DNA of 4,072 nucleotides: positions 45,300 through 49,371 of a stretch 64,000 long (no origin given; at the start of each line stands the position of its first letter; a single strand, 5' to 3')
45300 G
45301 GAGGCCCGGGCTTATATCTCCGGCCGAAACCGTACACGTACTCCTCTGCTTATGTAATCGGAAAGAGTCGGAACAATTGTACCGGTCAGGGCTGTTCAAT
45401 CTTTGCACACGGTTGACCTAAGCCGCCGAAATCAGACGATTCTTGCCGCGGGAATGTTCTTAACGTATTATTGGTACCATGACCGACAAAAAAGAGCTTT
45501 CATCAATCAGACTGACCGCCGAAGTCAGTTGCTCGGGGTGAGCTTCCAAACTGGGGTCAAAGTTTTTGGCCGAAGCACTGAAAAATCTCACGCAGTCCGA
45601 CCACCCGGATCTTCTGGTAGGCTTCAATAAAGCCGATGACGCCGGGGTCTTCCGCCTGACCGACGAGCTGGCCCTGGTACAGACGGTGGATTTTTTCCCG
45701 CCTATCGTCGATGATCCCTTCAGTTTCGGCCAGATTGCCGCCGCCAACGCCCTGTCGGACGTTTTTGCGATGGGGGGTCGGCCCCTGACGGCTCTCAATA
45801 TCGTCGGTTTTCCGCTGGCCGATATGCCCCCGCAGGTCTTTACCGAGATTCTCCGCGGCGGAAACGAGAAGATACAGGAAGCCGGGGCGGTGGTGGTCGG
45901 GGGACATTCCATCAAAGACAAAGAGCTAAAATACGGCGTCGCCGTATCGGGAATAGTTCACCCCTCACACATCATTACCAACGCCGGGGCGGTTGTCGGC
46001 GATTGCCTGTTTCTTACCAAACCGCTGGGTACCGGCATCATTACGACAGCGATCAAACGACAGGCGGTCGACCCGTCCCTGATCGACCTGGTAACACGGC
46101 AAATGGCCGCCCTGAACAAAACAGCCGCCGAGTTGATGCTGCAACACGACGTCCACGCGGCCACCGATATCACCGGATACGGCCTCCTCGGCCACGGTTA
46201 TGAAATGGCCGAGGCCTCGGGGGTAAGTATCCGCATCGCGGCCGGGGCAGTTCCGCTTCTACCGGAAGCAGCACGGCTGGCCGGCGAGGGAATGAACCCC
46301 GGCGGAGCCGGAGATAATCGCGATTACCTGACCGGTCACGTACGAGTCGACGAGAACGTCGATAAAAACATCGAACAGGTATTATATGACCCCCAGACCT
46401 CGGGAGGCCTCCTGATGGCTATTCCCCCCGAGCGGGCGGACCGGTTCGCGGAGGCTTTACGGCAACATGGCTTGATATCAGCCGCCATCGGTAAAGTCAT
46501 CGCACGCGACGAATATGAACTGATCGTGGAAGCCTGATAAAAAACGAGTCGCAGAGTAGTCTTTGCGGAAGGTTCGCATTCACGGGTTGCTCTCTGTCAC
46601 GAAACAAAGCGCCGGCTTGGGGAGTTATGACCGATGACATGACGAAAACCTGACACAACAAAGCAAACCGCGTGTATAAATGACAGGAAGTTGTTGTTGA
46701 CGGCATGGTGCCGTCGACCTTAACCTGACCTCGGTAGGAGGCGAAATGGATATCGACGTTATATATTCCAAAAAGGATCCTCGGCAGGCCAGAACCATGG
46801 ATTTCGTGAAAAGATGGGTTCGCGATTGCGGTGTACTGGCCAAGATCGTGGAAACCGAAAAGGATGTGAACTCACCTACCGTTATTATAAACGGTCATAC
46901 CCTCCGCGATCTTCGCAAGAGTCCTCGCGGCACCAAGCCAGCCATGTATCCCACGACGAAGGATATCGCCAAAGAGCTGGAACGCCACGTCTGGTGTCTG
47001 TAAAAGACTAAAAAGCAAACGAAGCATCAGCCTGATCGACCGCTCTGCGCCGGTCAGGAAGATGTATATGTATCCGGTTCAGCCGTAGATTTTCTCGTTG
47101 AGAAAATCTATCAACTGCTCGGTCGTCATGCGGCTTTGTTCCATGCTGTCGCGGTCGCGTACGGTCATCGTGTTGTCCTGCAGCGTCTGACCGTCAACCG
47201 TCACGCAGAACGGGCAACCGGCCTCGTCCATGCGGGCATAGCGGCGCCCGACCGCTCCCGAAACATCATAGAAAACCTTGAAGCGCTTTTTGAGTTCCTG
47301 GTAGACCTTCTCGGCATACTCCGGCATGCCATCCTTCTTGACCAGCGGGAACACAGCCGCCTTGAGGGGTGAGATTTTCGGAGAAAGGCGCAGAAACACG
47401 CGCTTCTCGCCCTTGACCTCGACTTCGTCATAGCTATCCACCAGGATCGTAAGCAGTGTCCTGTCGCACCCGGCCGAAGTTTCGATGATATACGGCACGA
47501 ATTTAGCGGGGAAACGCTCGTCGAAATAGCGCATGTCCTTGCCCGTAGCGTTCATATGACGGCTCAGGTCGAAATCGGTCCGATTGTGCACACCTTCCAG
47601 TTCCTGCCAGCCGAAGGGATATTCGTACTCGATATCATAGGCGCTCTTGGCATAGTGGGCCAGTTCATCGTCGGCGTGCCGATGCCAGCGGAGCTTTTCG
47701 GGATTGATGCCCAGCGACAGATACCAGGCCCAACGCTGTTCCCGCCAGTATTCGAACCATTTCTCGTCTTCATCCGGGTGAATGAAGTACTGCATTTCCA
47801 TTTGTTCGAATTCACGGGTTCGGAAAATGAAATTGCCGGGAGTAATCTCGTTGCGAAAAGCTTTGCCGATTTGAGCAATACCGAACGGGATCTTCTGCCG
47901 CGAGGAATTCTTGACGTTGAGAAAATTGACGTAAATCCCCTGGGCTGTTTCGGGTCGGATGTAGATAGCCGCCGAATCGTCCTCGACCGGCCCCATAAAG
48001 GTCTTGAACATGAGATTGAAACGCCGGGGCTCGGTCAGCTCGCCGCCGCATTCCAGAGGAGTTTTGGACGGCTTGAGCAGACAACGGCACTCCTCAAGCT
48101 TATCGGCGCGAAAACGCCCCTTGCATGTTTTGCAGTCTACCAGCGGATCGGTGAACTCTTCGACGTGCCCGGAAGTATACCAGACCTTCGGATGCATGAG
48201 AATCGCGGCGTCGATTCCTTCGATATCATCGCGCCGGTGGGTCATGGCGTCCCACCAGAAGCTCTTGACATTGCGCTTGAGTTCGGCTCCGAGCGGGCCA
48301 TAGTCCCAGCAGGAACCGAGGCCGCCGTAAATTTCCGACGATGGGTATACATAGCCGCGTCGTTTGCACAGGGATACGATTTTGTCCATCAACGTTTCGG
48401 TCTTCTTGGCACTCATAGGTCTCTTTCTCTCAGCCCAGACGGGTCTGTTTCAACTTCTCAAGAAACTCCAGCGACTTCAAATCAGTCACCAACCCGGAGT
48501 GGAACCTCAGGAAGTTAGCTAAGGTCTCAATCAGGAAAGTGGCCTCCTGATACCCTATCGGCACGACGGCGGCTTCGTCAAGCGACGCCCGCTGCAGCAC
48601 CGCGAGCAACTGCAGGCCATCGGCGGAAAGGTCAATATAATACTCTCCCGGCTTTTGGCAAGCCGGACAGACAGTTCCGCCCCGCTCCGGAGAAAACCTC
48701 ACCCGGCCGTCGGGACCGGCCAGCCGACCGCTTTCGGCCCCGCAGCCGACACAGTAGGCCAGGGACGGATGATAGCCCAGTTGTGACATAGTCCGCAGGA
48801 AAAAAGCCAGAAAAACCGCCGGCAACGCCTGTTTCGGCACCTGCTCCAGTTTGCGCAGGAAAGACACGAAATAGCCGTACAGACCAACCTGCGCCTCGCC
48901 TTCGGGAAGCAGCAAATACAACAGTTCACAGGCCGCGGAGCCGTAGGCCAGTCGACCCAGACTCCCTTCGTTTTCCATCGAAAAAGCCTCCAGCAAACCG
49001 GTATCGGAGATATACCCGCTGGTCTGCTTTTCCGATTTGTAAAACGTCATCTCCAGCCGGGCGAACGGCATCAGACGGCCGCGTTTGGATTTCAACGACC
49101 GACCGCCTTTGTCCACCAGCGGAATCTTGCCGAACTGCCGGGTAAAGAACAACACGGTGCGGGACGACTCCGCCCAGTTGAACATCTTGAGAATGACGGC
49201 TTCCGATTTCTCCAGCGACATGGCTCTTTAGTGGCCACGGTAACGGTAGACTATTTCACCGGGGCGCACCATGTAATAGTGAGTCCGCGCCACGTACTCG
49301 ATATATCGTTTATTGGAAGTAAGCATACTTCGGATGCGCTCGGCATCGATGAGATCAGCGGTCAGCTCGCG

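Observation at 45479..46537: selD is a probable selenoprotein gene: in-frame TGA at the active-site Cys/Sec position, missed by the ORF track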

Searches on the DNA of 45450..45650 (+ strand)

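Call 59: search_rna_families(source=window, start=45450, end=45650, threshold=evalue, max_evalue=10)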
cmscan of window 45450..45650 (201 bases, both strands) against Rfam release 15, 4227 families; matches with E-value up to 10: 1.
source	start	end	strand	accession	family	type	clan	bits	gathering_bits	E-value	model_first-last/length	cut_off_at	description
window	45619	45650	-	RF00080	Manganese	Cis-reg; riboswitch;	-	7.8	45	2.7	71-177/177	5'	Manganese Mn2+ riboswitch aptamer (yybP-ykoY)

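Call 61: build_rna_model(alignment_id=A1, structure=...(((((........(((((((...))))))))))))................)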
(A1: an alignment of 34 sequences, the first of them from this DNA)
Model R1 built from alignment A1 (34 sequences, 54 columns); structure: as given.
model positions 54; base pairs 12; branch points 0; effective number of sequences 12.85; information 1.028 bits per position. Calibrated on 0.2 Mb of random sequence (short: E-values are rough).
structure used (alignment columns):
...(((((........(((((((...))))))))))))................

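Call 62: search_with_rna_model(model_id=R1, source=window, max_evalue=10, filters=off)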
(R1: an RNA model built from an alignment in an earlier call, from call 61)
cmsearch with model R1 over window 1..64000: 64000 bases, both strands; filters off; matches with E-value up to 10: 12.
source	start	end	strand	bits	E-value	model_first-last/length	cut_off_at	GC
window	45539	45592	+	72.7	1.6e-23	1-54/54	no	0.46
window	4519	4572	-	20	0.00038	1-54/54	no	0.56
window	28122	28164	+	9.7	2.3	1-54/54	no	0.56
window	26058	26086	+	9.4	2.9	1-54/54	no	0.48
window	5673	5695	-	9.1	3.6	1-54/54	no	0.43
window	15317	15343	+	9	4.1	1-54/54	no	0.63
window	30538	30556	+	8.7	5.4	1-54/54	no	0.37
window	14302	14316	-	8.7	5.4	18-32/54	no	0.73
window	44355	44395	+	8.7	5.5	1-54/54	no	0.59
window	16374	16392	-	8.5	6.3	1-54/54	no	0.58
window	12510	12520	-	8.3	7.4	20-30/54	no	0.45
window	63874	63899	+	8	9.2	1-54/54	no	0.58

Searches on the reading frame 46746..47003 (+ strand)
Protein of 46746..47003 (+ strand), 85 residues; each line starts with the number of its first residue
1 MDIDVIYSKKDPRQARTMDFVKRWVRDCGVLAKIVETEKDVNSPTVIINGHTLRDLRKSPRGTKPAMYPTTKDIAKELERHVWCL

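Call 9: search_protein_families(library=pfam, proteins=[window:46746-47003:+])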
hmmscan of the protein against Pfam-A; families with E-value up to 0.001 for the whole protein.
window:46746-47003:+ (85 aa): 0 families

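Call 26: search_protein_families(library=ncbifam, proteins=[window:46746-47003:+], max_evalue=0.00001)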
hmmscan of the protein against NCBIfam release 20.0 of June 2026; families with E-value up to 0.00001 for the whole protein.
window:46746-47003:+ (85 aa): 0 families

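Call 54: search_protein_families(library=pfam, proteins=[window:46746-47000:+], max_evalue=5)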
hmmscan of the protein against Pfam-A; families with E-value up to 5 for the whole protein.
seq(85 aa): 1 family
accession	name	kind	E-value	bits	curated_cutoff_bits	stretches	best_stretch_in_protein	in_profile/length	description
PF07825.17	Exc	-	0.1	13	23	1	11-35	12-36/77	Excisionase-like protein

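Call 63: predict_structure(protein=window:46746-47003:+)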
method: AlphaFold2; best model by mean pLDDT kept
length: 85 residues; sequences in the alignment: 1
mean_pLDDT: 70.6   pTM: 0.53
mean pLDDT of the five models: 70.6, 69.8, 69.1, 68.4, 52.6
residues with pLDDT >= 90: 0; 70-90: 49; 50-70: 28; < 50: 8
segments of 3 or more residues with pLDDT < 50: 58-60, 62-65
pLDDT, mean of each block of 10 residues (from residue 1): 79 80 82 81 69 55 52 70 64
secondary structure, 60 per line:
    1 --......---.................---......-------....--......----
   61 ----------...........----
elements in order: E3-8 H12-28 E32-37 E45-48 H53-56 H71-81

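Call 65: fold_search(model_id=the predicted structure, library=pdb)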
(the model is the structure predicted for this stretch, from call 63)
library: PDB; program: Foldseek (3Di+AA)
matches with E <= 10: 1289; with E <= 0.001: 0
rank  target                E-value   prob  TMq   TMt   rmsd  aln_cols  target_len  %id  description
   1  4o32_A                2.0e-02  0.91  0.49  0.47   4.7        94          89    8  Structure of a malarial protein (released 2014-12-24)
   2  6ywe_4                2.7e-02  0.87  0.47  0.33   5.2        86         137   16  The structure of the mitoribosome from Neurospora crassa in the P/E tRNA bound state (released 2020-11-11)
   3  6mos                  3.3e-02  0.98  0.61  0.59   4.4        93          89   12  Structure of thioredoxin 1 from the thermophilic eubacterium Thermosipho africanus TCF52B (released 2019-08-14)
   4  4o32_C                3.5e-02  0.93  0.54  0.51   4.3        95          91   12  Structure of a malarial protein (released 2014-12-24)
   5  2npb_MODEL_1_A        3.5e-02  0.85  0.48  0.47   6.1        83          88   10  NMR solution structure of mouse SelW (released 2006-11-14)
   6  9bxs_E                3.8e-02  0.87  0.51  0.51   5.4        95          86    9  Consensus full-complex model for pre-reduction condition of Bacillus subtilis ribonucleotide reductase complex (released 2025-03-19)
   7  9buh_P                4.3e-02  0.90  0.53  0.54   4.7        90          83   16  Cryo-EM structure of respiratory supercomplex I III IV (released 2025-05-21)
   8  3zit_A                4.7e-02  0.90  0.43  0.48   4.0        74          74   19  Crystal structure of the thioredoxin-like protein BC3987 mutant T8A (released 2013-01-23)
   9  9evs_1m               4.7e-02  0.85  0.51  0.38   5.1        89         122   13  Structure of the flowering plant mitoribosome with P-site tRNA (released 2025-09-03)
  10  7aqr_S                5.0e-02  0.90  0.54  0.50   4.6        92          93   21  Cryo-EM structure of Arabidopsis thaliana Complex-I (peripheral arm) (released 2021-12-08)
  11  7dw2_A                5.0e-02  0.77  0.39  0.18   5.1        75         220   13  Crystal structure of a glutathione S-transferase SbGSTU6 from Salix babylonica (released 2021-08-04)
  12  6yj4_S                5.3e-02  0.85  0.50  0.50   5.1        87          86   15  Structure of Yarrowia lipolytica complex I at 2.7 A (released 2020-08-12)
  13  8bcq_C                5.3e-02  0.54  0.32  0.17   5.1        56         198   14  N-terminal domain of Plasmodium berghei glutamyl-tRNA synthetase (native crystal structure) (released 2023-01-25)
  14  2fa8_B                5.7e-02  0.96  0.56  0.55   5.2        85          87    6  Crystal Structure of the Putative Selenoprotein W-related family Protein from Agrobacterium tumefaciens (released 2006-01-24)
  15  1ghh_MODEL_1_A        5.7e-02  0.38  0.33  0.34   6.7        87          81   14  SOLUTION STRUCTURE OF DINI (released 2001-01-10)
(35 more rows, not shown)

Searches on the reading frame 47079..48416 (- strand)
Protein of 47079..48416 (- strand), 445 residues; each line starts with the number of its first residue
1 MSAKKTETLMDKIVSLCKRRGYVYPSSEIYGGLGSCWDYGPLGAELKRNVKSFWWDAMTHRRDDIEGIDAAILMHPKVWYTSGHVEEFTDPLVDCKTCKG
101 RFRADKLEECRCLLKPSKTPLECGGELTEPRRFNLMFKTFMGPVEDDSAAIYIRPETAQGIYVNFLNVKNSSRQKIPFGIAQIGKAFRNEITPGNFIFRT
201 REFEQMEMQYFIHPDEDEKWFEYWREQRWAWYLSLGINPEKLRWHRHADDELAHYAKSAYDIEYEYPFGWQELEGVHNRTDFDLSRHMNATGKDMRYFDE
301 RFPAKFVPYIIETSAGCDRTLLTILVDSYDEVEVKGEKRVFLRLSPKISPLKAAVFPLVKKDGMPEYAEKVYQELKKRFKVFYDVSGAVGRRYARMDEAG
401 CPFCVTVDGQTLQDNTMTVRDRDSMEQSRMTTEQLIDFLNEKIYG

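Call 9: search_protein_families(library=pfam, proteins=[window:47079-48416:-])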
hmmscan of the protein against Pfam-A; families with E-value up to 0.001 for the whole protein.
window:47079-48416:- (445 aa): 2 families
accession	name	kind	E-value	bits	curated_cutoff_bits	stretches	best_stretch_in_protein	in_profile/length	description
PF03129.25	HGTP_anticodon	-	2.5e-22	79.3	21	1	352-441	1-93/94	Anticodon binding domain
PF00587.30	tRNA-synt_2b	-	1.7e-14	54.7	29.3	1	145-325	4-176/179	tRNA synthetase class II core domain (G, H, P, S and T)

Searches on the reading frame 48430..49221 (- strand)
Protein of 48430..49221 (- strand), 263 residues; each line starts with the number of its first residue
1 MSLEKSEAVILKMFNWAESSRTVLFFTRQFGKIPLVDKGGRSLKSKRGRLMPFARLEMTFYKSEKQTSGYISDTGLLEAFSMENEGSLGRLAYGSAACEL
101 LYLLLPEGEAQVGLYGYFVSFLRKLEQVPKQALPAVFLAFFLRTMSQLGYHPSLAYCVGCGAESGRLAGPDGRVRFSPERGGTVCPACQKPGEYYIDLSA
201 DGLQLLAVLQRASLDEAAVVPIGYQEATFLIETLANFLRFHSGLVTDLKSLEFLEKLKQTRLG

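Call 9: search_protein_families(library=pfam, proteins=[window:48430-49221:-])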
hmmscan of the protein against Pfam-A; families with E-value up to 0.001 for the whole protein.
window:48430-49221:- (263 aa): 2 families
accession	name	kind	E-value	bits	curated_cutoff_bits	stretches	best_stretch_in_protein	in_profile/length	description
PF02565.21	RecO_C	-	2.9e-22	79.5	22.1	1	88-251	4-156/157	Recombination protein O C terminal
PF11967.14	RecO_N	-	1.5e-13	51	27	1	1-78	1-78/80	Recombination protein O N terminal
